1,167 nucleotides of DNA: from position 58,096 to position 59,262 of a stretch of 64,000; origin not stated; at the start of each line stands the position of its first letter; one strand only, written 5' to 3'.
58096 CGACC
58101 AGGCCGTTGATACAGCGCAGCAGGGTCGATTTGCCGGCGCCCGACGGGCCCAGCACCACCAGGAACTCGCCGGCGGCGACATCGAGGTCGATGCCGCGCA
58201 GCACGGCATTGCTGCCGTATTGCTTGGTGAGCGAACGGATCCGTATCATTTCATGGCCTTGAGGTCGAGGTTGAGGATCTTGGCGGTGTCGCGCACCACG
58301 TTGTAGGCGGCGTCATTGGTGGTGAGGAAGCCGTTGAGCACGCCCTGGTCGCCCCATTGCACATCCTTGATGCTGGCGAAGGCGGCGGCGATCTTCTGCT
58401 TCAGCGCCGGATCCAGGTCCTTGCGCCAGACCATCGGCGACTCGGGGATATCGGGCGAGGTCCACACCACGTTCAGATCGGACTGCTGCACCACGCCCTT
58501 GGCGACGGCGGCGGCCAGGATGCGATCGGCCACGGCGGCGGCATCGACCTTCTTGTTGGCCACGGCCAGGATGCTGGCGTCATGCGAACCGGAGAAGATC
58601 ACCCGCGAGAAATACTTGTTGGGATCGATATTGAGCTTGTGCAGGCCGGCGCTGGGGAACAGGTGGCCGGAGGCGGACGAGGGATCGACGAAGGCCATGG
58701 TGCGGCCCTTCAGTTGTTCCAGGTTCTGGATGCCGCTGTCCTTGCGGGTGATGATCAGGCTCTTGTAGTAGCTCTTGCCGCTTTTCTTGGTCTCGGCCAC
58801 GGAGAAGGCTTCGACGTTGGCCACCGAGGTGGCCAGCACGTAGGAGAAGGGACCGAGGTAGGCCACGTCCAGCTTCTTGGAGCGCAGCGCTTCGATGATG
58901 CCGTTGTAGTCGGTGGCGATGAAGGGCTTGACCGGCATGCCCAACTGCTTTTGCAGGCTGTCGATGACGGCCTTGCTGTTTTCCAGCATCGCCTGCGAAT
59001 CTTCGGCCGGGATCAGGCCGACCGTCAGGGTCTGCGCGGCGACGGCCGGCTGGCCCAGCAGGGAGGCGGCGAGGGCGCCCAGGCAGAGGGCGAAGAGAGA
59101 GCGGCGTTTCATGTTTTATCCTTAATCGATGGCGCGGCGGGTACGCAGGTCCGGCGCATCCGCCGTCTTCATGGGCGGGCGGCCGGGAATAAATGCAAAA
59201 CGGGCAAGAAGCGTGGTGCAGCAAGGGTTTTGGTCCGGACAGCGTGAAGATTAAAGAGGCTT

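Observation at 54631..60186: phnDCE, iron ADH and phnX without phnW: candidate 2-hydroxyethylphosphonate catabolic operon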

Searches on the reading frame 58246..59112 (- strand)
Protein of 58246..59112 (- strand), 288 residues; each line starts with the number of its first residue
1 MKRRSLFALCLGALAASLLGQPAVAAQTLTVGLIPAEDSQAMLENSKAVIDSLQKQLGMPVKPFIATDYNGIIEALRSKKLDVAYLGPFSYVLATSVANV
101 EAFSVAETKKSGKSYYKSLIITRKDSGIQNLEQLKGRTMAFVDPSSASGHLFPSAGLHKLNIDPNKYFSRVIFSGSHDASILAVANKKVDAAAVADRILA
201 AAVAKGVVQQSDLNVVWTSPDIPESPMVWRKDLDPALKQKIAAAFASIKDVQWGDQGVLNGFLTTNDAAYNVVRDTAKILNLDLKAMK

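Call 4: search_protein_families(library=ncbifam, proteins=[window:58246-59112:-], max_evalue=0.00001)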
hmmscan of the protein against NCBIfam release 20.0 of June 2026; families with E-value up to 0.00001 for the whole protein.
window:58246-59112:- (288 aa): 6 families
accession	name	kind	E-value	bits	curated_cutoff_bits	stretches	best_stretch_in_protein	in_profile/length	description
TIGR01098.1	3A0109s03R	subfamily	1.7e-82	276.7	112.05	1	4-247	3-252/253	phosphate/phosphite/phosphonate ABC transporter substrate-binding protein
TIGR03431.1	PhnD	equivalog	7.2e-82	275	261.1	1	3-280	3-286/288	phosphonate ABC transporter substrate-binding protein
TIGR04553.1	ABC_peri_selen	hypoth_equivalog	4e-40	137.9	250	1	28-279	1-261/266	putative selenate ABC transporter substrate-binding protein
NF040750.1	tetrathio_HK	equivalog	2.2e-10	39.7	750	1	25-217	3-198/555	tetrathionate respiration histidine kinase TtrS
NF049985.1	SBP_like_Rv1680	exception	2.1e-08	34.2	400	1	66-222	37-199/268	Rv1680 family SBP-like protein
TIGR01728.1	SsuA_fam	subfamily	8.1e-08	31.8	163.5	1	31-206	3-168/290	aliphatic sulfonate ABC transporter substrate-binding protein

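Call 5: search_protein_families(library=pfam, proteins=[window:58246-59112:-], max_evalue=0.00001)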
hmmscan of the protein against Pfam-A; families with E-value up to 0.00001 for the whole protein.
window:58246-59112:- (288 aa): 1 family
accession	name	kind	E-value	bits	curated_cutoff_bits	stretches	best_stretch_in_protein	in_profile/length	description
PF12974.12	Phosphonate-bd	-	9.5e-73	245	27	1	31-260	1-227/242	ABC transporter, phosphonate, periplasmic substrate-binding protein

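Call 38: search_solved_structures(query=window:58246-59112:-, show_alignments=3, max_evalue=0.00001)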
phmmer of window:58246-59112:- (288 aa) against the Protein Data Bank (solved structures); distinct sequences matched with E-value up to 0.00001: 18.
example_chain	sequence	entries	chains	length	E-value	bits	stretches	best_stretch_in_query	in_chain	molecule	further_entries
5jvb_A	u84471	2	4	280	4.8e-45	157.3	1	26-285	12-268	Phosphonate ABC transporter, periplasmic phosphonate-binding protein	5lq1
5lv1_A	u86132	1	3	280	6.4e-43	150.4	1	22-285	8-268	PtxB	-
5o2j_A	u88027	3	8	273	5.6e-40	140.7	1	28-287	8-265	Probable phosphite transport system-binding protein PtxB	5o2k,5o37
3n5l_A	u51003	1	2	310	5.6e-31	111.3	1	29-245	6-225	Binding protein component of ABC phosphonate transporter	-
3p7i_A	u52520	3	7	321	1.4e-30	110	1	27-245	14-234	PhnD, subunit of alkylphosphonate ABC transporter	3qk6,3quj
3s4u_A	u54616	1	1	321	8.5e-30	107.4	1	27-245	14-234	PhnD, subunit of alkylphosphonate ABC transporter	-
6x6b_A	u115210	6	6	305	1.7e-24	90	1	48-277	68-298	ArrX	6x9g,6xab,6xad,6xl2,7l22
6ghq_A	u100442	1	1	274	2.2e-23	86.3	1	46-281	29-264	Probable phosphite transport system-binding protein HtxB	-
6ght_A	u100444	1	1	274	2.2e-23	86.3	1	46-281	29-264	Probable phosphite transport system-binding protein HtxB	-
6x8w_A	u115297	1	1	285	2.5e-23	86.2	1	48-277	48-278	ArrX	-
5me4_A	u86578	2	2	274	3.1e-23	85.9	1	46-281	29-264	Probable phosphite transport system-binding protein HtxB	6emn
9lf9_A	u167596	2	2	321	2.6e-21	79.6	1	24-248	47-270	Phosphonate ABC transporter, periplasmic phosphonate-binding protein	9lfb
7s6g_A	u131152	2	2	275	2e-17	66.9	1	28-236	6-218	Phosphonate ABC type transporter/ substrate binding component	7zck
5lq5_A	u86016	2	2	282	3.8e-14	56.1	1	27-235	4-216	Putative phosphonate binding protein for ABC transporter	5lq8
6esv_A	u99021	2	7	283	4.3e-08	36.3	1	27-195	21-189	Putative periplasmic phosphite-binding-like protein (Pbl) PtxB-like protein designated Aio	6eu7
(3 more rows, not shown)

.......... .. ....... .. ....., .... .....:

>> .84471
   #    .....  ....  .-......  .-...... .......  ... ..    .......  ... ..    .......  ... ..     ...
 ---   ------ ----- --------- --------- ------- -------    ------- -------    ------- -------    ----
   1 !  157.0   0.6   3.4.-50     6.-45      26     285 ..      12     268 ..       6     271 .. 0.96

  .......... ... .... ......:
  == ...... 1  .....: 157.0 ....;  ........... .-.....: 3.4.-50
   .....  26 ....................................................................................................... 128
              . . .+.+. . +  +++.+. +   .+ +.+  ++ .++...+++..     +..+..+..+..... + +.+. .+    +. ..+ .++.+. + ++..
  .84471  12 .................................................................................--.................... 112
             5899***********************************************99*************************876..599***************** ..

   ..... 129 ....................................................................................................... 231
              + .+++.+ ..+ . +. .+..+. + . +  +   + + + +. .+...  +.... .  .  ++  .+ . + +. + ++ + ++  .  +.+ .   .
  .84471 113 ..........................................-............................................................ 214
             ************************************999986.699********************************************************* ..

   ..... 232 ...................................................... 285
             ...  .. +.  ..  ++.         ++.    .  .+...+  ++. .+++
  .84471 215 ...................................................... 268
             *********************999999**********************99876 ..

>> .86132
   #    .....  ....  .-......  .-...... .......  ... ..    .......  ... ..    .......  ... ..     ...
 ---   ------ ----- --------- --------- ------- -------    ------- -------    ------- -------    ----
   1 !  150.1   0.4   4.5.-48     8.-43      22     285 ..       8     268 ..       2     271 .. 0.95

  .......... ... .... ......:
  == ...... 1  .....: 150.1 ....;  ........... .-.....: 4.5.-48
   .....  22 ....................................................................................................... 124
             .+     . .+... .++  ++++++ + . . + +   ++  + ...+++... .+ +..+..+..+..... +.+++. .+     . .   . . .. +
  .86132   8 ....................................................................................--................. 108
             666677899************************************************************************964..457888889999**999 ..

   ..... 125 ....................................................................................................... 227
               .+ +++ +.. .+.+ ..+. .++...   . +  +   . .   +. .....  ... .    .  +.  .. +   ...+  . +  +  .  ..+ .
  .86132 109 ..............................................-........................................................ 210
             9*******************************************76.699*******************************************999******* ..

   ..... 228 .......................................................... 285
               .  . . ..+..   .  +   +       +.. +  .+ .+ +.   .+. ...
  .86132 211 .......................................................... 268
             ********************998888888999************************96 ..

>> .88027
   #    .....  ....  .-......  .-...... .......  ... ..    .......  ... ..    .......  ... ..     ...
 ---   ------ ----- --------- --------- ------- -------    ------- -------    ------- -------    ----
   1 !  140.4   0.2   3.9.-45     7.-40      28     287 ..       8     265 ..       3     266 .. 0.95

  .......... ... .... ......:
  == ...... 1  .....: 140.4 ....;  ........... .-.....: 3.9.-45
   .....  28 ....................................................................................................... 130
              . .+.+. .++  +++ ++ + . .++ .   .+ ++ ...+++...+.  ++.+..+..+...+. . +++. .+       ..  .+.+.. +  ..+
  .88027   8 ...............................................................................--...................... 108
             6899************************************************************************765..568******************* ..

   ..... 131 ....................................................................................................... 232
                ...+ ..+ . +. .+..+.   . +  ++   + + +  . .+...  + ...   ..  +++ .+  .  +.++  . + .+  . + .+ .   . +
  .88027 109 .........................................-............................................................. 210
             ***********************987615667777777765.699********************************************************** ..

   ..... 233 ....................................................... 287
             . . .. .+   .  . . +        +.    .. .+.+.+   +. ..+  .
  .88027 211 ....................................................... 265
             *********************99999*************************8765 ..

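Call 39: search_solved_structures(query=window:58246-59112:-, show_alignments=5, max_evalue=1e-28)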
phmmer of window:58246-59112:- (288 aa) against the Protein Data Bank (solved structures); distinct sequences matched with E-value up to 1e-28: 6.
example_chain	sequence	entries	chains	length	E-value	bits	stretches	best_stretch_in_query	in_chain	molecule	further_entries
5jvb_A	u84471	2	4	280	4.8e-45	157.3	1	26-285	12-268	Phosphonate ABC transporter, periplasmic phosphonate-binding protein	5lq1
5lv1_A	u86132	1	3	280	6.4e-43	150.4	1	22-285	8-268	PtxB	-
5o2j_A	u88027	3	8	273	5.6e-40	140.7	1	28-287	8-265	Probable phosphite transport system-binding protein PtxB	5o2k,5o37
3n5l_A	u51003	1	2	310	5.6e-31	111.3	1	29-245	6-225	Binding protein component of ABC phosphonate transporter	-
3p7i_A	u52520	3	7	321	1.4e-30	110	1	27-245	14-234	PhnD, subunit of alkylphosphonate ABC transporter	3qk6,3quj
3s4u_A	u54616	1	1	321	8.5e-30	107.4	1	27-245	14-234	PhnD, subunit of alkylphosphonate ABC transporter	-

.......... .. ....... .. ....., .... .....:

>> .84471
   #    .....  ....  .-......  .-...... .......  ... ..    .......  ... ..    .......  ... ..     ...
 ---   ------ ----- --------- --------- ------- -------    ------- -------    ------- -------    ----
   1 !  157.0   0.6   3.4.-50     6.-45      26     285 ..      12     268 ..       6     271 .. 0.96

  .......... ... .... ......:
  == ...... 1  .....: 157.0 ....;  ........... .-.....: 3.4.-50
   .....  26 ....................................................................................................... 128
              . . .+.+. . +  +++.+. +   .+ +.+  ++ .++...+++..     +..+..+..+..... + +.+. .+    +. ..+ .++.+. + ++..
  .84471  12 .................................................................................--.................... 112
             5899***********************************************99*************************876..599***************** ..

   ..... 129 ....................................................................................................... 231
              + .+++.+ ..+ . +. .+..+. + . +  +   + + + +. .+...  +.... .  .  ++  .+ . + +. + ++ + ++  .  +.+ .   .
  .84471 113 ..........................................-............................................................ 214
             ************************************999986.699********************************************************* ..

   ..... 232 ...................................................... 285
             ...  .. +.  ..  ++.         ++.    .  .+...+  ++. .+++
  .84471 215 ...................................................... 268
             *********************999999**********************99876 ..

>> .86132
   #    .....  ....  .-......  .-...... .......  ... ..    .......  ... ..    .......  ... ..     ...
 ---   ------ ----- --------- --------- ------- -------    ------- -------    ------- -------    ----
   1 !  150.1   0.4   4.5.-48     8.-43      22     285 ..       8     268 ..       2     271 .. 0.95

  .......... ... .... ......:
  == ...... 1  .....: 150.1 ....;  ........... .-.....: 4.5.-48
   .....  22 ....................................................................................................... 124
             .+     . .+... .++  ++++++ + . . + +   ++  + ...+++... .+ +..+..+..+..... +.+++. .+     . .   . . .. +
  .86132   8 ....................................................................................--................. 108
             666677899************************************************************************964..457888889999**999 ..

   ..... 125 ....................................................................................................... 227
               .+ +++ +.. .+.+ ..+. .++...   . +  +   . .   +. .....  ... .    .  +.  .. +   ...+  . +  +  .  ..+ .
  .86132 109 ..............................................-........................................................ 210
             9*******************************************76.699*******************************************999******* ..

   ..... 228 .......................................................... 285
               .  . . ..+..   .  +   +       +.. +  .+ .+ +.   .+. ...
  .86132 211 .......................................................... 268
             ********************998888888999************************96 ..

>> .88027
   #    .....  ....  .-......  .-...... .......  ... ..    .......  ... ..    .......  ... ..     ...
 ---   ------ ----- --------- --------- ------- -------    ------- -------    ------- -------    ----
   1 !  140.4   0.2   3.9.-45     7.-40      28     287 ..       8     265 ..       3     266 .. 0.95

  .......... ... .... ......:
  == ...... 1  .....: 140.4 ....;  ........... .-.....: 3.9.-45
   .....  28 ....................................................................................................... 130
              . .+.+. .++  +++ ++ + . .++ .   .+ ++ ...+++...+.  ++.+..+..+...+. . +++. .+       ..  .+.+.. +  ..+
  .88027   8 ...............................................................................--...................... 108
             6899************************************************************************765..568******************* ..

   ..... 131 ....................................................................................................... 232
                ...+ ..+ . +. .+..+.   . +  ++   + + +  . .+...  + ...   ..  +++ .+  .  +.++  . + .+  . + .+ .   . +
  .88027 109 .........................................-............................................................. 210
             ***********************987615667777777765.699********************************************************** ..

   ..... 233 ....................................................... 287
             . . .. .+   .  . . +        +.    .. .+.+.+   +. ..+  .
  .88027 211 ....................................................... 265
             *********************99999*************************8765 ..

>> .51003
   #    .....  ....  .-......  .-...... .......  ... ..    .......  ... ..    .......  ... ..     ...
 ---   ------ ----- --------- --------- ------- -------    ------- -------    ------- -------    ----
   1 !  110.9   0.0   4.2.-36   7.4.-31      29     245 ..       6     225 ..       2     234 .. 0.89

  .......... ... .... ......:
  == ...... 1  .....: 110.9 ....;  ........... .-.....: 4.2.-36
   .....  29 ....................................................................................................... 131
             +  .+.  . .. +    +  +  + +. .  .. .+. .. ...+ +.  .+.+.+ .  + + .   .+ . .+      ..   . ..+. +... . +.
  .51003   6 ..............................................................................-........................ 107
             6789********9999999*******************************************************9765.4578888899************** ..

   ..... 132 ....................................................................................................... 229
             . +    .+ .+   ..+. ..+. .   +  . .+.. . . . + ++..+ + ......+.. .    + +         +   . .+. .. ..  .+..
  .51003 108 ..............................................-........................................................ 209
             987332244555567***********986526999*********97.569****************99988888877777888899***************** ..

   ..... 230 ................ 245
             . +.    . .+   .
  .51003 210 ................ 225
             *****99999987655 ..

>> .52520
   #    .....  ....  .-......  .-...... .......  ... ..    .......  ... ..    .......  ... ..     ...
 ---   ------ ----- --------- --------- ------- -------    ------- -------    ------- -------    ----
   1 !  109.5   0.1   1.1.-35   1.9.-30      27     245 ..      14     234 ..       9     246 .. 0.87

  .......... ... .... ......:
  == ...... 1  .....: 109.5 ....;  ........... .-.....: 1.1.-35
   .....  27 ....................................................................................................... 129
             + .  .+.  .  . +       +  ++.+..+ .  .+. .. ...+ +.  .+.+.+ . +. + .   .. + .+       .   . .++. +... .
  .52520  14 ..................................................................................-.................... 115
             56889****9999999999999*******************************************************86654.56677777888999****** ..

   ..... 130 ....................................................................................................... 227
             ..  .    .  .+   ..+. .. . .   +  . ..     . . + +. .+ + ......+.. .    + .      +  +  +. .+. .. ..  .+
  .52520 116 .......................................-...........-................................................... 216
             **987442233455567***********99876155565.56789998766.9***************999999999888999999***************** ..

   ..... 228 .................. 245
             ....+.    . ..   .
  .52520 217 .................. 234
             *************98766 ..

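Call 67: find_homologous_proteins(query=window:58246-59112:-, max_evalue=1e-30)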
Query window:58246-59112:- (288 aa): 1936 proteins with E <= 1e-30 among 8000 candidates; the best 120 are listed.
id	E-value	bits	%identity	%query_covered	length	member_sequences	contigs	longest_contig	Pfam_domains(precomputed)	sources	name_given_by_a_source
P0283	2.8e-180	615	100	100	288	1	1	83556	PF12974.13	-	-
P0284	1.7e-169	580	94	100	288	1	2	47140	PF12974.13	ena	-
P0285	4.0e-169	579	94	100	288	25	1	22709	PF12974.13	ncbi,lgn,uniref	ncbi:phosphonate ABC transporter substrate-binding protein [Herbaspirillum sp.]|uniref:phosphonate A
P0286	1.6e-166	570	93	100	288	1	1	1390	PF12974.13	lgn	-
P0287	9.7e-164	561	91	100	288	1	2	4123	PF12974.13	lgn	-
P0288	1.0e-163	561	92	100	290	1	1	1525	PF12974.13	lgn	-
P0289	3.0e-163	560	90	100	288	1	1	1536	PF12974.13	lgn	-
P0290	9.6e-163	558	90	100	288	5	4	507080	PF12974.13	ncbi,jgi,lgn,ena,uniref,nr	ncbi:phosphonate ABC transporter substrate-binding protein [Herbaspirillum aquaticum]|jgi:phosphonat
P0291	1.5e-162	557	90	100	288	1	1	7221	PF12974.13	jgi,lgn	-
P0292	1.8e-162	557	90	100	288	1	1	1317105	PF12974.13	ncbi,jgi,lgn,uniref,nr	ncbi:phosphonate ABC transporter substrate-binding protein [Herbaspirillum sp. WGmk3]|uniref:phospho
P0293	3.8e-162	556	90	100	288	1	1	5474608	PF12974.13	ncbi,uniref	ncbi:phosphonate ABC transporter substrate-binding protein [Herbaspirillum huttiense]|uniref:phospho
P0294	4.3e-162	556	90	100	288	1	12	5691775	PF12974.13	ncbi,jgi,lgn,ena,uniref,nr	ncbi:phosphonate ABC transporter substrate-binding protein [Herbaspirillum huttiense]|uniref:Phospho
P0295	6.7e-162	555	90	100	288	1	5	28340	PF12974.13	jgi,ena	-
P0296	6.9e-162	555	91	100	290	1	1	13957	PF12974.13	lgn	-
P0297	7.0e-162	555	91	100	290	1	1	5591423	PF12974.13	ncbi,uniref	ncbi:phosphonate ABC transporter substrate-binding protein [Herbaspirillum robiniae]|uniref:phosphon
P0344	5.1e-130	451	74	99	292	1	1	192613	PF12974.13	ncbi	ncbi:putative selenate ABC transporter substrate-binding protein [soil metagenome]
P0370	7.0e-129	447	78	92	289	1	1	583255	PF09084.17,PF12974.13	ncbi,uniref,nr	ncbi:phosphonate ABC transporter substrate-binding protein [Aquipseudomonas ullengensis]|uniref:Phos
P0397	2.5e-128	445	72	99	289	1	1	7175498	PF12974.13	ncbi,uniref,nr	ncbi:phosphonate transport system substrate-binding protein [Variovorax sp. YR752]|uniref:phosphonat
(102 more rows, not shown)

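Call 69: find_encoding_contigs(protein=P0370, flank=7000, max_places=1)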
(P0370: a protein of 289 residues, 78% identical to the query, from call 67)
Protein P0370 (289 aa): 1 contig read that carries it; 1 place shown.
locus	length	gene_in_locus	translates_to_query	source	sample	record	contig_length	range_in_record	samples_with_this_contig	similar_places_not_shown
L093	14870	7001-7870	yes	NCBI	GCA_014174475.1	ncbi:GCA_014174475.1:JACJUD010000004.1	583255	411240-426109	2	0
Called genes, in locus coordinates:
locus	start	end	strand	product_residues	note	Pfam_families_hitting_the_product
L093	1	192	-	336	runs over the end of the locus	PF03601:Cons_hypoth698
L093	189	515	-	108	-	PF00355:Rieske, PF13806:Rieske_2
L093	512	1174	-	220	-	PF01323:DSBA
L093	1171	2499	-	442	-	PF03137:OATP (faint), PF07690:MFS_1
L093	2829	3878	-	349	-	PF05853:BKACE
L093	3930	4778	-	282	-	PF02668:TauD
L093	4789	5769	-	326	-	PF08240:ADH_N, PF00107:ADH_zinc_N, PF13602:ADH_zinc_N_2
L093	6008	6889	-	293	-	PF00126:HTH_1, PF03466:LysR_substrate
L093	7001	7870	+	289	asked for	PF12974:Phosphonate-bd, PF09084:NMT1 (weak)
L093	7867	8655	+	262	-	PF00005:ABC_tran, PF13304:AAA_21 (faint)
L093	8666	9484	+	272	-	PF00528:BPD_transp_1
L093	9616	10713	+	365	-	PF00465:Fe-ADH, PF13685:Fe-ADH_2 (faint), PF25137:ADH_Fe_C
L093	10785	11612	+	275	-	PF00702:Hydrolase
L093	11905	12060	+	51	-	-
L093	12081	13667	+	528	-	PF00005:ABC_tran, PF02463:SMC_N (faint), PF13555:AAA_29 (faint), PF00910:RNA_helicase (faint), PF13173:AAA_14 (faint), PF13304:AAA_21 (faint), PF12848:ABC_tran_Xtn, PF00005:ABC_tran, +1 more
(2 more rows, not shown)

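Call 70: find_encoding_contigs(protein=P0344, flank=7000, max_places=1)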
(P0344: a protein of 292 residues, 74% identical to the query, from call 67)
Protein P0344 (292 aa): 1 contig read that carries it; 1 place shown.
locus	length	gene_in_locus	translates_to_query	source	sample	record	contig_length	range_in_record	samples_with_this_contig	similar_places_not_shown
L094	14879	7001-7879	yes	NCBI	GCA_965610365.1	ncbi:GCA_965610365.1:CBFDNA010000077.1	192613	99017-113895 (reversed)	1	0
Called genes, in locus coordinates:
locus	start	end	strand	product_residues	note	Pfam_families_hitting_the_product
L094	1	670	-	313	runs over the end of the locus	PF19300:BPD_transp_1_N, PF00528:BPD_transp_1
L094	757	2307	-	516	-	PF00496:SBP_bac_5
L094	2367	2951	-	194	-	PF13671:AAA_33 (weak), PF01202:SKI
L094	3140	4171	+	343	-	PF00356:LacI, PF00532:Peripla_BP_1, PF13407:Peripla_BP_4, PF13377:Peripla_BP_3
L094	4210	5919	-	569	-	PF21088:MS_channel_1st (weak), PF00924:MS_channel_2nd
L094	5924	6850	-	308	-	PF00126:HTH_1, PF03466:LysR_substrate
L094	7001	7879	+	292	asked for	PF12974:Phosphonate-bd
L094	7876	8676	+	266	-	PF00005:ABC_tran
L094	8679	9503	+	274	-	PF00528:BPD_transp_1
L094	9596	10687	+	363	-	PF00465:Fe-ADH, PF13685:Fe-ADH_2 (faint), PF25137:ADH_Fe_C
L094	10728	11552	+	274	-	PF00702:Hydrolase, PF13419:HAD_2 (weak)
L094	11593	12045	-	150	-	-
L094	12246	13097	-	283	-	PF01557:FAA_hydrolase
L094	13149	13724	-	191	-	PF00903:Glyoxalase, PF13669:Glyoxalase_4 (faint), PF18029:Glyoxalase_6 (weak)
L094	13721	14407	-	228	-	PF00392:GntR, PF07729:FCD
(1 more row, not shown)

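Call 71: find_encoding_contigs(protein=P0397, flank=7000, max_places=1)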
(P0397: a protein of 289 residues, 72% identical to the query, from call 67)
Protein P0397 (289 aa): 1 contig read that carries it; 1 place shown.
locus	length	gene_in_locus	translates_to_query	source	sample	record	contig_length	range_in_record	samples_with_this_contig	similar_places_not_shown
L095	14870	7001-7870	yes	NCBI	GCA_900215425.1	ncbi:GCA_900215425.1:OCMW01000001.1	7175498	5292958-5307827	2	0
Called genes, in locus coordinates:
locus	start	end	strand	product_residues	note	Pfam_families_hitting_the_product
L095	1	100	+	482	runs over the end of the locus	PF00171:Aldedh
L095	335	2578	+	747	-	PF01663:Phosphodiest (faint), PF13385:Laminin_G_3 (weak)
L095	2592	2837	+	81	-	-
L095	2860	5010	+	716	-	PF04185:Phosphoesterase, PF05506:PLipase_C_C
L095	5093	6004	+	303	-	PF00126:HTH_1, PF03466:LysR_substrate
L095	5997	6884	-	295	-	PF00126:HTH_1, PF03466:LysR_substrate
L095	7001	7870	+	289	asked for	PF12974:Phosphonate-bd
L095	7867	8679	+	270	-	PF00005:ABC_tran, PF13191:AAA_16 (faint), PF13304:AAA_21 (faint)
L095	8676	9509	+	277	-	PF00528:BPD_transp_1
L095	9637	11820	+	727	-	PF00328:His_Phos_2 (faint)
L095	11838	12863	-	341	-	PF00126:HTH_1, PF03466:LysR_substrate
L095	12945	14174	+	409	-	PF00155:Aminotran_1_2, PF01041:DegT_DnrJ_EryC1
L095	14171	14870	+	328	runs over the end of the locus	PF03401:TctC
